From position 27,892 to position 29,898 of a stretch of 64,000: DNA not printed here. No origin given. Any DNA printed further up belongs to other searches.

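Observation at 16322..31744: Six-gene, translationally coupled operon of apparently exported proteins: orphan propeller, VIT-vWA, 2,481-aa TPR, unknown protein, stand-alone PBP fold and SpoIID (candidate undescribed envelope system)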

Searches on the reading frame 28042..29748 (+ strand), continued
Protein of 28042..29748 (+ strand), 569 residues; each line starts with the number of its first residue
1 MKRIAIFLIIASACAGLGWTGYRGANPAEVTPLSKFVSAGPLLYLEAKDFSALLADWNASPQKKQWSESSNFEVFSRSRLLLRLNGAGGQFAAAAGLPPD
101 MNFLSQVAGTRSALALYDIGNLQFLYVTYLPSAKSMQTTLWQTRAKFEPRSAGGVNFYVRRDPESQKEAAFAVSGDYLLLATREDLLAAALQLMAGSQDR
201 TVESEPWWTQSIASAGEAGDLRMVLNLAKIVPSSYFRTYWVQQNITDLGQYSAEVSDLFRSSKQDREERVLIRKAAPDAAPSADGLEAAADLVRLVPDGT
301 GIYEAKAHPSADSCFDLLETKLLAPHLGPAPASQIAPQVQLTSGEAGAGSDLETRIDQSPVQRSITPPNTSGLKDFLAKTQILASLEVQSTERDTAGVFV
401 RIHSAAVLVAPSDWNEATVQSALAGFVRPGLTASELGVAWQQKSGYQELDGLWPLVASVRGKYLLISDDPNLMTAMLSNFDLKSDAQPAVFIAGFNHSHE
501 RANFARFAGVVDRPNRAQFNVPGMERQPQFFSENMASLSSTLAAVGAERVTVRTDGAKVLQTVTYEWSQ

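Call 41: fold_search(model_id=the predicted structure, library=pdb)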
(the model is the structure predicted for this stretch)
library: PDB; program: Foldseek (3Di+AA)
matches with E <= 10: 470; with E <= 0.001: 4
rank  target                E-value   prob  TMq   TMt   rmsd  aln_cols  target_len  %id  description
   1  3k8h_A                3.2e-05  1.00  0.23  0.45   7.5       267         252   12  Structure of crystal form I of TP0453 (released 2010-10-27)
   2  3k8j                  1.6e-04  1.00  0.24  0.46   9.1       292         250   12  Structure of crystal form III of TP0453 (released 2010-10-27)
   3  3k8g_A                2.4e-04  1.00  0.25  0.50   6.8       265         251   10  Structure of crystal form I of TP0453 (released 2010-10-27)
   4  3k8i                  8.6e-04  1.00  0.24  0.49   7.6       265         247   10  Structure of crystal form IV of TP0453 (released 2010-10-27)
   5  3k8h_B                3.2e-03  1.00  0.23  0.46   7.6       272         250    9  Structure of crystal form I of TP0453 (released 2010-10-27)
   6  5tbf_A                2.8e-02  0.08  0.07  0.11  22.7       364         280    8  Crystal structure of SeMet derivatives of domain2 and domain 3 of RctB (released 2017-04-12)
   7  5ubf_A                4.1e-02  0.05  0.06  0.11  24.3       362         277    9  Crystal structure of the RctB domains 2-3, RctB-155-483 (released 2017-01-11)
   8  1c8o_A                4.3e-02  0.06  0.08  0.12  22.7       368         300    7  2.9 A STRUCTURE OF CLEAVED VIRAL SERPIN CRMA (released 2000-09-06)
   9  1dml_A                9.8e-02  0.04  0.07  0.12  25.0       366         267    9  CRYSTAL STRUCTURE OF HERPES SIMPLEX UL42 BOUND TO THE C-TERMINUS OF HSV POL (released 2000-03-15)
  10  1dml_E                1.1e-01  0.06  0.07  0.12  24.1       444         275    8  CRYSTAL STRUCTURE OF HERPES SIMPLEX UL42 BOUND TO THE C-TERMINUS OF HSV POL (released 2000-03-15)
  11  9ia5_A                1.6e-01  0.03  0.08  0.07  29.4       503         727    7  LpDEM from Escherichia coli (released 2025-12-10)
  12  9i94_A                1.7e-01  0.02  0.07  0.08  29.9       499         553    7  Cryo-EM structure of Shigella flexneri LptDE bound by a Bicyclic peptide molecule (Compound 3) (released 2025-10-15)
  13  3khp_B                2.4e-01  0.02  0.06  0.09  18.2       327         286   11  Crystal structure of a possible dehydrogenase from Mycobacterium tuberculosis at 2.3A resolution (released 2009-12-01)
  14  4esq                  2.6e-01  0.47  0.11  0.28   7.9       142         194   10  Crystal structure of the extracellular domain of PknH from Mycobacterium tuberculosis (released 2012-07-18)
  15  4i3h_B                2.6e-01  0.04  0.06  0.04  20.9       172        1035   14  A three-gate structure of topoisomerase IV from Streptococcus pneumoniae (released 2013-08-28)
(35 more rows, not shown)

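Call 42: find_homologous_proteins(query=A1, max_evalue=0.00001)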
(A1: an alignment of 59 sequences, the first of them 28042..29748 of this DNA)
Query A1 (59 sequences) (569 aa, profile of the alignment): 3037 proteins with E <= 0.00001 among 8000 candidates; the best 120 are listed.
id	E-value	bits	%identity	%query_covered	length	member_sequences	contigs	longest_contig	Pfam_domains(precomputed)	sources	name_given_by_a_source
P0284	2.8e-230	784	47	100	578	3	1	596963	-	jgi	jgi:hypothetical protein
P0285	1.1e-229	782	46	94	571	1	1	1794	-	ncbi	-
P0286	2.0e-229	781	46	96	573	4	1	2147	-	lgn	-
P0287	1.6e-228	778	47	99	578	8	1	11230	-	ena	-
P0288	3.3e-228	777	46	95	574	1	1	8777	-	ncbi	-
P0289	4.9e-228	777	48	100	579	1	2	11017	-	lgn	-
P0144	5.4e-228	776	43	94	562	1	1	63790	-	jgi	jgi:hypothetical protein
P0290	8.9e-228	776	47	100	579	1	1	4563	-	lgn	-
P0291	3.2e-227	774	44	91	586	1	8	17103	-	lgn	-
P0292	1.6e-226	772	47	100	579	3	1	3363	-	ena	-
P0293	3.8e-226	770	53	99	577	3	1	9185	-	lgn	-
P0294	4.3e-226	770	46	100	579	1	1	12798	-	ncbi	ncbi:MAG: hypothetical protein ACRD3A_05615 [Terriglobales bacterium]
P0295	8.0e-226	769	47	98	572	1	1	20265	-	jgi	jgi:hypothetical protein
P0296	9.9e-226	769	46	100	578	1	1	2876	-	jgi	-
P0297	1.2e-225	769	68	100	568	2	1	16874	-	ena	-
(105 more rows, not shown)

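Call 43: find_homologous_proteins(query=P0267, max_evalue=0.00001)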
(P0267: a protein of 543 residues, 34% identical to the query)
Query P0267 (543 aa): 136 proteins with E <= 0.00001 among 8000 candidates; the best 120 are listed.
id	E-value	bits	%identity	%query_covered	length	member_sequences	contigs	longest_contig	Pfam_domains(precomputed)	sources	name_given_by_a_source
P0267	0.0e+0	1202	100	100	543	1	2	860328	-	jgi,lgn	jgi:hypothetical protein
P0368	6.3e-102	360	40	100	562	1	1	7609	-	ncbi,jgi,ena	jgi:hypothetical protein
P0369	9.3e-98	346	37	100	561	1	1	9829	-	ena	-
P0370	1.7e-97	345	39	100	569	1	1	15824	-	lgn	-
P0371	9.0e-97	343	38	100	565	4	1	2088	-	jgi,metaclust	metaclust:\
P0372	1.6e-96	342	39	100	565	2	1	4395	-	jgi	jgi:hypothetical protein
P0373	9.9e-96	339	38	98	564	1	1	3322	-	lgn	-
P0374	5.6e-95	337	37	100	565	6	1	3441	-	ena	-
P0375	2.8e-94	335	38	100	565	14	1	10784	-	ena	-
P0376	3.2e-94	334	37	100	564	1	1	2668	-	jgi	jgi:hypothetical protein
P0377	3.4e-94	334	37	100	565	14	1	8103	-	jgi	jgi:hypothetical protein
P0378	4.2e-94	334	37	100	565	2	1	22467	-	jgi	jgi:hypothetical protein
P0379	5.8e-93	330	36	98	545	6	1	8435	-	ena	-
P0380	9.4e-93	330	40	99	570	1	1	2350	-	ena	-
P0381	3.7e-92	328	37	100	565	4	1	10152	-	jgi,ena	jgi:hypothetical protein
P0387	3.0e-87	311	37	97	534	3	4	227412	-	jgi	jgi:hypothetical protein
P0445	5.3e-78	281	34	100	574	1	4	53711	-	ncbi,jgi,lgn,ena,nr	ncbi:MAG TPA: hypothetical protein VOA78_00140 [Candidatus Dormibacteraeota bacterium]|nr:hypothetic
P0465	3.0e-73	265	34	100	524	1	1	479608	-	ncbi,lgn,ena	-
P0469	2.6e-72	262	33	100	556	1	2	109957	-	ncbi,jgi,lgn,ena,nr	ncbi:MAG TPA: hypothetical protein VKU19_38735 [Bryobacteraceae bacterium]|nr:hypothetical protein [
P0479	7.3e-66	241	31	99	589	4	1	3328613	-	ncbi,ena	-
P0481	5.9e-64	235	33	91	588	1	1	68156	-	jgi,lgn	jgi:hypothetical protein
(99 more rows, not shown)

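Call 44: find_encoding_contigs(protein=P0469, flank=10000, max_places=1)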
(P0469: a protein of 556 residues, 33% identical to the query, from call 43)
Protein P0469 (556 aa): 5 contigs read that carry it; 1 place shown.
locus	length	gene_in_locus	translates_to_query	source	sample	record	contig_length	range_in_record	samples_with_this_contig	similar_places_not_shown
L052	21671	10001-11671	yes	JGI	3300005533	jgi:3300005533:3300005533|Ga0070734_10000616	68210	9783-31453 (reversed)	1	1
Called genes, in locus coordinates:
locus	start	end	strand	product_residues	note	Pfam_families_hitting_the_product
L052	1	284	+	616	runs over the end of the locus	PF13360:PQQ_2 (faint), PF07494:Reg_prop (faint)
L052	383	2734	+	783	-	PF08487:VIT, PF05762:VWA_CoxE (weak), PF13519:VWA_2 (weak), PF13768:VWA_3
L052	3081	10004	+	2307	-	PF13428:TPR_14 (faint), PF13432:TPR_16 (faint), PF14559:TPR_19 (faint), PF13414:TPR_11 (faint)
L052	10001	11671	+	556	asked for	-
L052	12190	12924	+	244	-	-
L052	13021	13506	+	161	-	-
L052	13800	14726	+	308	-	PF00215:OMPdecase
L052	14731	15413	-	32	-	-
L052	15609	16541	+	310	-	PF01471:PG_binding_1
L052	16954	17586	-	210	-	-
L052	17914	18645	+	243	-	-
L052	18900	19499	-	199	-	PF13505:OMP_b-brl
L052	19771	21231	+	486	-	PF00595:PDZ, PF13180:PDZ_2 (weak), PF17820:PDZ_6, PF03572:Peptidase_S41, PF28547:CHD_PDZ-protease (faint)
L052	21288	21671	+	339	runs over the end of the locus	PF13623:SurA_N_2, PF13624:SurA_N_3, PF09312:SurA_N (weak), PF13145:Rotamase_2, PF13616:Rotamase_3, PF00639:Rotamase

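Call 45: find_encoding_contigs(protein=P0479, flank=10000, max_places=1)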
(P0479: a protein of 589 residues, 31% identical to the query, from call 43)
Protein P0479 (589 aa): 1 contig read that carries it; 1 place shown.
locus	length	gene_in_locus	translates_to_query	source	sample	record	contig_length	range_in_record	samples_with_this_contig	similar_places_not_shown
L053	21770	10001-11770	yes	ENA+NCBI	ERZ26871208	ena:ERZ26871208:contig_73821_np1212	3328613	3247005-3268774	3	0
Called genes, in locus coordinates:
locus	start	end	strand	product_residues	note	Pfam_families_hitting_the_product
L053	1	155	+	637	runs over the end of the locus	PF07494:Reg_prop (faint)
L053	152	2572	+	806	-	PF08487:VIT, PF00092:VWA (weak), PF13768:VWA_3, PF19077:Big_13 (faint), PF15418:DUF4625 (faint)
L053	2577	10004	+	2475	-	PF13414:TPR_11 (faint), PF13428:TPR_14 (faint), PF13431:TPR_17 (faint), PF13432:TPR_16 (faint), PF14559:TPR_19 (faint), PF23914:TPR_CcmH_CycH (faint)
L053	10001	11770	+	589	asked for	-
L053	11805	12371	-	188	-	-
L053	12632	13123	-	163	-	-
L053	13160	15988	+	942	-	PF00930:DPPIV_N, PF00326:Peptidase_S9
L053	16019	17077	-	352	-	PF13620:CarboxypepD_reg, PF00515:TPR_1 (faint), PF07719:TPR_2 (faint), PF13174:TPR_6 (faint), PF13414:TPR_11 (faint), PF13428:TPR_14 (faint), PF13371:TPR_9 (faint), PF13432:TPR_16 (faint), +1 more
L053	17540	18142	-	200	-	-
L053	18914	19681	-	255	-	-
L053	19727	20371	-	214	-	PF01872:RibD_C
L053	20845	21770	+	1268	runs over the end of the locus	PF02872:5_nucleotid_C (weak)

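Call 46: find_encoding_contigs(protein=P0445, flank=10000, max_places=1)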
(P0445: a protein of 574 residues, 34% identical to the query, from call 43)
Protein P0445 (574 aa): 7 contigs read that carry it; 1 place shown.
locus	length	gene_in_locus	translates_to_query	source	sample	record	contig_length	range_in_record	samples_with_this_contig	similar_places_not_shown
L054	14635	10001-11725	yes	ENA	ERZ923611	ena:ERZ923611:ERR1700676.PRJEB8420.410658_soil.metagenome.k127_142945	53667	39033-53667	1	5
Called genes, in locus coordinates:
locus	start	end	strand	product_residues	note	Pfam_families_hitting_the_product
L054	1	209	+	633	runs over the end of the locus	PF07494:Reg_prop (faint)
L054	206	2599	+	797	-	PF08487:VIT, PF00092:VWA, PF13768:VWA_3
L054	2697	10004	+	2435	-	PF13428:TPR_14 (faint), PF23914:TPR_CcmH_CycH (faint), PF13431:TPR_17 (faint), PF25064:ARM_TT21_5th (faint)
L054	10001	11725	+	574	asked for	-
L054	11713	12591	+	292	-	PF00905:Transpeptidase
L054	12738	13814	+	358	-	PF08486:SpoIID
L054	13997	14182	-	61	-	-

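Call 51: search_solved_structures(query=A1, max_evalue=10)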
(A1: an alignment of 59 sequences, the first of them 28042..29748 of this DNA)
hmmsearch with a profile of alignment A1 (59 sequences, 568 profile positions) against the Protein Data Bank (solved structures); distinct sequences matched with E-value up to 10: 0.

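Call 64: find_related_loci(query=A1, collection=metagenome_contigs, flank=10000)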
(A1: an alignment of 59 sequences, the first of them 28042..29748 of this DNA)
Query A1 (569 aa) in metagenome_contigs; peptide patterns used: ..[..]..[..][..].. (x = any residue, [..] = any of these).
599 stretches matched a pattern (row limit reached: there are more); 571 encode a relative of the query (tblastn E <= 1e-3); the best 80 are kept; 80 distinct loci.
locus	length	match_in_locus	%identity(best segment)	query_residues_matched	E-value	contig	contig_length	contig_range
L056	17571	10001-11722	81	1-569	0e+0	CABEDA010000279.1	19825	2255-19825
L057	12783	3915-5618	81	1-569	0e+0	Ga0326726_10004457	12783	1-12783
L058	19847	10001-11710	80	1-569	0e+0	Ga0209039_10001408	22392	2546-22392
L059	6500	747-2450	80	1-569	0e+0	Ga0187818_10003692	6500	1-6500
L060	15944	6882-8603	79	1-569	0e+0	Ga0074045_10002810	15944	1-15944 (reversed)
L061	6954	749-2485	76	1-569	0e+0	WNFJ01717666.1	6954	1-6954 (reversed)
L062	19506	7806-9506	78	1-569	0e+0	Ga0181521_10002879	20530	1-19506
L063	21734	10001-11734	75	1-569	0e+0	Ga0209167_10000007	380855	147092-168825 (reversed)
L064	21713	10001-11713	76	1-569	0e+0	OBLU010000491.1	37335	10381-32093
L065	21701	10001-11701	74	1-569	0e+0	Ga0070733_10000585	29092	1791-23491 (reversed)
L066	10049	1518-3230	74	1-569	0e+0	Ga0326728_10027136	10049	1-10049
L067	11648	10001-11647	76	1-542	0e+0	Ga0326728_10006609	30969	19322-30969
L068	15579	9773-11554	71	1-569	0e+0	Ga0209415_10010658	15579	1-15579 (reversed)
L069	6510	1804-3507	73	1-569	0e+0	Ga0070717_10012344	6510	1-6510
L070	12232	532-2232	74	1-569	0e+0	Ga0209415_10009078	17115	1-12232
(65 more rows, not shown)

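Call 70: search_protein_families(library=padloc, proteins=[window:28042-29748:+], max_evalue=0.001)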
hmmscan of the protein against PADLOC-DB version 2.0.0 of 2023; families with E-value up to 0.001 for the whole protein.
window:28042-29748:+ (569 aa): 0 families

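Call 96: find_encoding_contigs(protein=P0465, flank=10000, max_places=1)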
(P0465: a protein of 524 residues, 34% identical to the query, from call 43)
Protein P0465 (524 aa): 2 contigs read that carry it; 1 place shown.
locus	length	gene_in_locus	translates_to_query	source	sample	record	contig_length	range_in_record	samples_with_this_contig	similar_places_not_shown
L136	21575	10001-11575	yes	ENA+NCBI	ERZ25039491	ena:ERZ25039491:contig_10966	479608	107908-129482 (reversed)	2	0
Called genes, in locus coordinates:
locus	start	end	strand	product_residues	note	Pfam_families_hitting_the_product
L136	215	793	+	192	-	-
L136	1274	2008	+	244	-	PF00092:VWA (weak), PF13519:VWA_2, PF13768:VWA_3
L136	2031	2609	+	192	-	-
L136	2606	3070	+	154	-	PF01835:MG2 (faint)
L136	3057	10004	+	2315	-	PF14559:TPR_19 (faint), PF07719:TPR_2 (faint)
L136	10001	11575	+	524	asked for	-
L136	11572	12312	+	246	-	PF00905:Transpeptidase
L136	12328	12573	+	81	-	-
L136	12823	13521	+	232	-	PF08486:SpoIID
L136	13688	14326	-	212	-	PF00072:Response_reg, PF08281:Sigma70_r4_2 (weak), PF00196:GerE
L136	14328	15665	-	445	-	PF07730:HisKA_3, PF02518:HATPase_c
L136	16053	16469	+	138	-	-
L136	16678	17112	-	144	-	PF13307:Helicase_C_2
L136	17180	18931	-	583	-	PF00270:DEAD (faint), PF06733:DEAD_2 (weak)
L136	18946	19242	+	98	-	PF00633:HHH (weak), PF12836:HHH_3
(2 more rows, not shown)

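Call 97: find_encoding_contigs(protein=P0387, flank=10000, max_places=1)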
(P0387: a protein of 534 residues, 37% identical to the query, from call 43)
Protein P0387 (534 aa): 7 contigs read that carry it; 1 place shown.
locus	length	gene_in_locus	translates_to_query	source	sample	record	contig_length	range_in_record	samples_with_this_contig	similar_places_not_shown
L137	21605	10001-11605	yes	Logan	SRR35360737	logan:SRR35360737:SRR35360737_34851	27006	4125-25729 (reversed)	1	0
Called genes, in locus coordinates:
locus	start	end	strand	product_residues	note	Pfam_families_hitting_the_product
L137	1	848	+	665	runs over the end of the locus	PF07494:Reg_prop (faint)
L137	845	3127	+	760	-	PF08487:VIT, PF00092:VWA, PF13519:VWA_2, PF13768:VWA_3, PF19077:Big_13 (faint)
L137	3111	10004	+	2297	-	PF13428:TPR_14 (faint), PF00515:TPR_1 (faint), PF07719:TPR_2 (faint)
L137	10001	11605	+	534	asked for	-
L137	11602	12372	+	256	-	PF00905:Transpeptidase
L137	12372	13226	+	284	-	PF08486:SpoIID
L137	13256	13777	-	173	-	-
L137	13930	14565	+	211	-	PF00160:Pro_isomerase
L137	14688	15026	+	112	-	PF03551:PadR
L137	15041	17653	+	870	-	PF12704:MacB_PCD, PF02687:FtsX, PF12704:MacB_PCD, PF02687:FtsX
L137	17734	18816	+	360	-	-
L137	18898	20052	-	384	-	PF00155:Aminotran_1_2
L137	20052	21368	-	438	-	PF01551:Peptidase_M23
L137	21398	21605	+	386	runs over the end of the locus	PF13439:Glyco_transf_4, PF13579:Glyco_trans_4_4, PF00534:Glycos_transf_1, PF13692:Glyco_trans_1_4, PF13524:Glyco_trans_1_2 (weak)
